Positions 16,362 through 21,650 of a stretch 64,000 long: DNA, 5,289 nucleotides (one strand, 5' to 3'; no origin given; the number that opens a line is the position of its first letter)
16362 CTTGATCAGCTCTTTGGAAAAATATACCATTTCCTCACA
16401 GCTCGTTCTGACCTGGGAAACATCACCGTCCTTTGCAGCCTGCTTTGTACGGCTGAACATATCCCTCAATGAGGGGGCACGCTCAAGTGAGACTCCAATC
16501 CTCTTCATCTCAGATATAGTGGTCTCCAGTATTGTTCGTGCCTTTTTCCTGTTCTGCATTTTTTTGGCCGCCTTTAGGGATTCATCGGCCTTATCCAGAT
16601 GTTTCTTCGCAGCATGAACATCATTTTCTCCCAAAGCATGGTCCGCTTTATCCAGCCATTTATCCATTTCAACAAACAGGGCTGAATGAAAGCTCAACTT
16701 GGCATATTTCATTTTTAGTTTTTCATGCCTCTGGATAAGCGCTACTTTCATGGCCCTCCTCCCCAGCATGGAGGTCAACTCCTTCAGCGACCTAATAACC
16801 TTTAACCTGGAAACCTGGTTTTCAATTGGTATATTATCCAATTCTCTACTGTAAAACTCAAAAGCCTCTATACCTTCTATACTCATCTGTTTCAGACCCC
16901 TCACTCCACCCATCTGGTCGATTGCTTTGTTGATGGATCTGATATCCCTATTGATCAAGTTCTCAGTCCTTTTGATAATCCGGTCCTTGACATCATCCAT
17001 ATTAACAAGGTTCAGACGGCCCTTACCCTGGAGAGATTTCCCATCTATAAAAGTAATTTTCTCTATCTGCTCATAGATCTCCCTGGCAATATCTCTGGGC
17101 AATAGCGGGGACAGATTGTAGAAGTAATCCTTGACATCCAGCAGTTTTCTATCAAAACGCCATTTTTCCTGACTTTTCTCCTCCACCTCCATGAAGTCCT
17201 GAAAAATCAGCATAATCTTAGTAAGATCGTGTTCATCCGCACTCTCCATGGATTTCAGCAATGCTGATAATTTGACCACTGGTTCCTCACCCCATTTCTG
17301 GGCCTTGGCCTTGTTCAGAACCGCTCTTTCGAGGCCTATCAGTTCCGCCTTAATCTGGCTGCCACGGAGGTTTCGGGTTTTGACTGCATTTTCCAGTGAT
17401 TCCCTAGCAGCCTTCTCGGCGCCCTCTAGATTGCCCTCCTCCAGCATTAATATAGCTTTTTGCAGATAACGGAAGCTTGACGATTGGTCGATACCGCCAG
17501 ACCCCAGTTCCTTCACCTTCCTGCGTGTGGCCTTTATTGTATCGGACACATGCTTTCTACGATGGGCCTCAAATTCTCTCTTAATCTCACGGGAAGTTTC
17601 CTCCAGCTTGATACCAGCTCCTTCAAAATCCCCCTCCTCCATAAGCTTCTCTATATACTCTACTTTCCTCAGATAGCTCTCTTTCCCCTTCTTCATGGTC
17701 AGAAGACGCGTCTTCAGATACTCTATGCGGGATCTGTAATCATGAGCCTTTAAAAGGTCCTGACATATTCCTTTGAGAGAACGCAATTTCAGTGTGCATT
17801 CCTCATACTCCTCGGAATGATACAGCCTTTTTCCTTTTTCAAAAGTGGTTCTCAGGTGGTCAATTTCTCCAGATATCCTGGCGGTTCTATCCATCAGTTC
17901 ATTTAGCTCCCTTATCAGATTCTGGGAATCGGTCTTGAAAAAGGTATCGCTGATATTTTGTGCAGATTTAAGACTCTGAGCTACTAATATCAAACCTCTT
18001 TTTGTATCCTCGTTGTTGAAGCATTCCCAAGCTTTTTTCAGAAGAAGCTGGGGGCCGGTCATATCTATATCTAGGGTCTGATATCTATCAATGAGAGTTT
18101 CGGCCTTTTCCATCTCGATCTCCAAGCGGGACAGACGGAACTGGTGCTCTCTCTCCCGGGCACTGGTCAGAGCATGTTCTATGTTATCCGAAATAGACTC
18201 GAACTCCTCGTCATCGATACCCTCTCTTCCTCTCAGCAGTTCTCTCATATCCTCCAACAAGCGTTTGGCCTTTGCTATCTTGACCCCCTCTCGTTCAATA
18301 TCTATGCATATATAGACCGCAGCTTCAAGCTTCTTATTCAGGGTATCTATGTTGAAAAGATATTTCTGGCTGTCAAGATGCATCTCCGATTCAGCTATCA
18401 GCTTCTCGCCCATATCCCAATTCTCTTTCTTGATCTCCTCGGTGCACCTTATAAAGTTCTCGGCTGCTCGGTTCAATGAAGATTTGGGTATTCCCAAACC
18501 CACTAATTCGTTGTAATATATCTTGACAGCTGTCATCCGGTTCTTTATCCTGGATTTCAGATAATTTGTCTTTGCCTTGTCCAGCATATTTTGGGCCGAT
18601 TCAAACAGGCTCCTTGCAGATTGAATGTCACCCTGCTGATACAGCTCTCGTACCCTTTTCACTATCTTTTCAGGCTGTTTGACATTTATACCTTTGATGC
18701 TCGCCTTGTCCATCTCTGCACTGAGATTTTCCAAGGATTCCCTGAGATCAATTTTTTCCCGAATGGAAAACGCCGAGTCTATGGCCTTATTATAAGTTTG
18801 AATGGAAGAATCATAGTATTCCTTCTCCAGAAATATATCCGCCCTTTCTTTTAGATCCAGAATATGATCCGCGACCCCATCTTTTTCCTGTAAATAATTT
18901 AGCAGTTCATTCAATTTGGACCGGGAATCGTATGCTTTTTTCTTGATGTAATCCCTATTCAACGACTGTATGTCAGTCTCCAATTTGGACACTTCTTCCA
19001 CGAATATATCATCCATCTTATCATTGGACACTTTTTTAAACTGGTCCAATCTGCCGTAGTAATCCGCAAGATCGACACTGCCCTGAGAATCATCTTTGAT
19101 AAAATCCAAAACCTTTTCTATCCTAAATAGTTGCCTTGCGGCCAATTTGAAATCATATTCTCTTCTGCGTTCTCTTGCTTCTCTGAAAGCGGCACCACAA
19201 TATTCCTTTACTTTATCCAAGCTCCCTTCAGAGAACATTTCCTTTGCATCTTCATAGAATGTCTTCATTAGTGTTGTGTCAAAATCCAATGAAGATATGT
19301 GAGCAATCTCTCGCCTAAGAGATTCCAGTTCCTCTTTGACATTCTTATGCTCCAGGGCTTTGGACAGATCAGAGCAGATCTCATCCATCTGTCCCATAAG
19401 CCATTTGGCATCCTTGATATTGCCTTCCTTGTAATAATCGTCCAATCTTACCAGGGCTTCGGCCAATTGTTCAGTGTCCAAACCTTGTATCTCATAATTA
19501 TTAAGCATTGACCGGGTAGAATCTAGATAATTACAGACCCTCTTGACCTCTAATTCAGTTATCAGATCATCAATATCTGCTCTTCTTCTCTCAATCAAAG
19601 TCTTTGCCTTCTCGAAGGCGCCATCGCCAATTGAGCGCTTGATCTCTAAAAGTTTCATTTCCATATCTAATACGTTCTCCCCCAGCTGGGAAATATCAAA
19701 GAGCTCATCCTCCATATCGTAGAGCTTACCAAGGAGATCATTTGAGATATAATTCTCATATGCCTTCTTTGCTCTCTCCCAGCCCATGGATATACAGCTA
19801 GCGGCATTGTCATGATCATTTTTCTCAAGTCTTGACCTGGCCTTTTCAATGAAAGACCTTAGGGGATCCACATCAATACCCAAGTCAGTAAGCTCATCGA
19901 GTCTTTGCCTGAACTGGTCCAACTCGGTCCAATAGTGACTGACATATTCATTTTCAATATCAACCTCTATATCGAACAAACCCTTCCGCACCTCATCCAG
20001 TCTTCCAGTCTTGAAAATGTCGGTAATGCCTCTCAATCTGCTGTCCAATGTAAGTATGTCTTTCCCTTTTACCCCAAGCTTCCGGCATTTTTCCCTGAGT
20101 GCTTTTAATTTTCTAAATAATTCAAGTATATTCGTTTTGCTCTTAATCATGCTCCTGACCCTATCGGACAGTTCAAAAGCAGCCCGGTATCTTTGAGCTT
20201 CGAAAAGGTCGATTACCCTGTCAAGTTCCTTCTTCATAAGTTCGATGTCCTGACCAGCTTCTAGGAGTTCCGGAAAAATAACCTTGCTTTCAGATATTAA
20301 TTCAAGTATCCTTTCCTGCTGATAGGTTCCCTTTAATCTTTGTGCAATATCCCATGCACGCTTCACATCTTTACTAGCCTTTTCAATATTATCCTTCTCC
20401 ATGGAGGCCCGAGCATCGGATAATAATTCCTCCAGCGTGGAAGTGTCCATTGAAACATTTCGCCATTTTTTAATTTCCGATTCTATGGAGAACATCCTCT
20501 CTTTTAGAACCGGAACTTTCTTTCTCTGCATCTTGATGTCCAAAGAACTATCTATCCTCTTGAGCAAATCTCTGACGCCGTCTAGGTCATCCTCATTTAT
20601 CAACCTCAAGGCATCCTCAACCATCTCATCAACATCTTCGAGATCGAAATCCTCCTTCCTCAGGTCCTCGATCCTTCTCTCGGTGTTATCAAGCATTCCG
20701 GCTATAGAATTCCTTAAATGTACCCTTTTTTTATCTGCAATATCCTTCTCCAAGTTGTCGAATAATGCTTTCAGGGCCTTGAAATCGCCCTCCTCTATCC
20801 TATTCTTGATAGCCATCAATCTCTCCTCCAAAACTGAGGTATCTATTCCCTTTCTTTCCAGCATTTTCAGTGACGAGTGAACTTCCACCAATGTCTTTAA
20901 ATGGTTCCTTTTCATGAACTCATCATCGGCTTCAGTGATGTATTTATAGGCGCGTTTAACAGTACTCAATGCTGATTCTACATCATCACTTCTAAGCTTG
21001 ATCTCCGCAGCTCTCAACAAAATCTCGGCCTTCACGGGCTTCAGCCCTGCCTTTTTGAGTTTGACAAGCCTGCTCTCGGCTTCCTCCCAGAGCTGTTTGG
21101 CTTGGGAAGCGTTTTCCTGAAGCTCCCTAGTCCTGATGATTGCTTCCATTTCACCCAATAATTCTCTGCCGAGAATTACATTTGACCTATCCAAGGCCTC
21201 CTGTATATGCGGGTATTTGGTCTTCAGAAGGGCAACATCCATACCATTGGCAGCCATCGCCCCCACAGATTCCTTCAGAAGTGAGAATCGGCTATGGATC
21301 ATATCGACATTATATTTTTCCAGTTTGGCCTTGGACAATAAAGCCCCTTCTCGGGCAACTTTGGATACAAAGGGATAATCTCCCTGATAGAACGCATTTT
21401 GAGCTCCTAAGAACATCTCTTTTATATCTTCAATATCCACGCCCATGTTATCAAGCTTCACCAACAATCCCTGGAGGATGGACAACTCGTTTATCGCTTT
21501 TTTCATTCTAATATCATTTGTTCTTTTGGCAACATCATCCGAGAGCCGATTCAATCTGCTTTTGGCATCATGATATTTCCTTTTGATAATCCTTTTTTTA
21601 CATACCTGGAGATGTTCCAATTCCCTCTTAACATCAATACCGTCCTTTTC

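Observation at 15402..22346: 2314-aa cytoplasmic protein built from ~20+ degenerate ~95-aa helical repeats with a conserved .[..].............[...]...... core; TTG start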

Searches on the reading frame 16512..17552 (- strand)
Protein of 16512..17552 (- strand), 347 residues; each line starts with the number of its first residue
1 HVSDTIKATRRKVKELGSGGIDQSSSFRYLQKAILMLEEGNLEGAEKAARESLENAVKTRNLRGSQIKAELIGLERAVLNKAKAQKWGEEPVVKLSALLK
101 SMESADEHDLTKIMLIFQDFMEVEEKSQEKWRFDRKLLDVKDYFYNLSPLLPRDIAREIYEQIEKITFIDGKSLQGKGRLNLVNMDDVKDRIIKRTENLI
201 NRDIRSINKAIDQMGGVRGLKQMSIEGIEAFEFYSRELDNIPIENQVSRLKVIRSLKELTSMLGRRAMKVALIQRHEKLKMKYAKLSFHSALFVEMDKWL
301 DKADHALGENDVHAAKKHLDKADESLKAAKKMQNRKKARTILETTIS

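Call 79: predict_structure(alignment_id=A6)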
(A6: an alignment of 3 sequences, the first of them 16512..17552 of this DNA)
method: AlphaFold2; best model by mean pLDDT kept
length: 347 residues; sequences in the alignment: 3
mean_pLDDT: 78.4   pTM: 0.51
mean pLDDT of the five models: 78.4, 74.3, 71.6, 67.7, 63.7
residues with pLDDT >= 90: 124; 70-90: 123; 50-70: 80; < 50: 20
segments of 3 or more residues with pLDDT < 50: 105-108, 168-180
pLDDT, mean of each block of 10 residues (from residue 1): 90 78 88 93 93 87 67 58 53 56 50 55 58 73 85 82 62 42 69 87 94 91 90 93 89 94 91 91 72 77 91 92 87 83 84
secondary structure, 60 per line:
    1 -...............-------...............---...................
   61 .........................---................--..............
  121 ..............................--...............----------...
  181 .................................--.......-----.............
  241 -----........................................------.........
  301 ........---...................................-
elements in order: H2-16 H24-38 H42-85 H89-104 H107-150 H153-167 H178-213 H216-222 H228-240 H246-285 H292-308 H312-346

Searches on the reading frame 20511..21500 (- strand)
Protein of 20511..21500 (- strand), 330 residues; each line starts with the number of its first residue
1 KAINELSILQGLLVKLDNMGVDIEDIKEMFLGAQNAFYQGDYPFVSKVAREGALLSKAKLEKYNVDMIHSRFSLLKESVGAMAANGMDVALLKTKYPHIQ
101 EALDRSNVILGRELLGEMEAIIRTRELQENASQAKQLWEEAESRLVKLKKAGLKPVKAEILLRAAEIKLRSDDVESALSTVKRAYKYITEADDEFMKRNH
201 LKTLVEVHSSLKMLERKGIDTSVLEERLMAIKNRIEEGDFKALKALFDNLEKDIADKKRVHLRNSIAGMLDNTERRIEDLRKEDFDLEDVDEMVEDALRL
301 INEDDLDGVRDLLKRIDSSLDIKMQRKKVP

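Call 58: predict_structure(alignment_id=A3)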
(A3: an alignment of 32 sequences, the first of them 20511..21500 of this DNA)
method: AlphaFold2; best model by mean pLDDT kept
length: 330 residues; sequences in the alignment: 32
mean_pLDDT: 96.2   pTM: 0.75
mean pLDDT of the five models: 96.2, 94.7, 93.4, 93.0, 92.8
residues with pLDDT >= 90: 322; 70-90: 7; 50-70: 1; < 50: 0
segments of 3 or more residues with pLDDT < 50: none
pLDDT, mean of each block of 10 residues (from residue 1): 97 97 98 98 97 97 97 98 96 97 97 97 96 97 98 97 98 97 98 95 96 97 96 94 93 96 96 97 95 97 96 97 85
secondary structure, 60 per line:
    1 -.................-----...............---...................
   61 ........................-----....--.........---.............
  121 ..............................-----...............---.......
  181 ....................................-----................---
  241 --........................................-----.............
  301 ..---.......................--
elements in order: H2-18 H24-38 H42-84 H90-93 H96-104 H108-150 H156-170 H174-216 H222-237 H243-282 H288-302 H306-328

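Call 61: fold_search(model_id=the predicted structure, library=pdb)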
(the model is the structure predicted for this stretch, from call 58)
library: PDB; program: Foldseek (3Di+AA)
matches with E <= 10: 51; with E <= 0.001: 0
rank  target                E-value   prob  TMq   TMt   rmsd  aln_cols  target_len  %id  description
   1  8fbi                  9.7e-01  0.13  0.17  0.20  39.1       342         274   13  Improving the secretion of designed protein assemblies through negative design of cryptic transmembrane domains (released 2023-03-22)
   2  7uni_C                1.1e+00  0.14  0.15  0.20  27.8       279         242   12  De novo designed chlorophyll dimer protein with Zn pheophorbide a methyl ester, SP2-ZnPPaM (released 2023-04-19)
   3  7uni_A                1.1e+00  0.14  0.14  0.19  27.2       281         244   11  De novo designed chlorophyll dimer protein with Zn pheophorbide a methyl ester, SP2-ZnPPaM (released 2023-04-19)
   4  8to8_L                1.3e+00  0.07  0.13  0.11  29.9       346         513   11  Escherichia coli RNA polymerase unwinding intermediate (I1b) at the lambda PR promoter (released 2024-07-03)
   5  8ub3_4                1.4e+00  0.09  0.13  0.18  24.5       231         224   15  DpHF7 filament (released 2024-04-10)
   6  7unh_A                1.8e+00  0.09  0.14  0.18  26.6       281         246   13  De novo designed chlorophyll dimer protein in apo state, SP2 (released 2023-04-19)
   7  7unh_B                1.9e+00  0.08  0.13  0.17  26.4       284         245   13  De novo designed chlorophyll dimer protein in apo state, SP2 (released 2023-04-19)
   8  8oyy_A                2.4e+00  0.03  0.10  0.13  33.9       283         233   18  De novo designed soluble GPCR-like fold GLF_32 (released 2023-10-18)
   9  7uni_B                2.8e+00  0.11  0.17  0.22  26.6       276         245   10  De novo designed chlorophyll dimer protein with Zn pheophorbide a methyl ester, SP2-ZnPPaM (released 2023-04-19)
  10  8oyy_B                2.9e+00  0.04  0.11  0.14  32.5       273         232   18  De novo designed soluble GPCR-like fold GLF_32 (released 2023-10-18)
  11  6fes_B                3.4e+00  0.05  0.14  0.13  30.3       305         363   11  Crystal structure of novel repeat protein BRIC2 fused to DARPin D12 (released 2018-09-05)
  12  6fes_A                3.5e+00  0.05  0.14  0.12  32.2       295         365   15  Crystal structure of novel repeat protein BRIC2 fused to DARPin D12 (released 2018-09-05)
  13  3ieg_A                4.1e+00  0.03  0.13  0.12  24.8       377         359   16  Crystal Structure of P58(IPK) TPR Domain at 2.5 A (released 2010-03-31)
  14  8cwy_A                4.3e+00  0.02  0.11  0.08  26.4       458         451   13  Accurate computational design of genetically encoded 3D protein crystals (released 2023-11-01)
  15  5lm1_A                4.6e+00  0.05  0.18  0.17  47.4       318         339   16  Crystal Structure of HD-PTP phosphatase in complex with UBAP1 (released 2016-11-30)
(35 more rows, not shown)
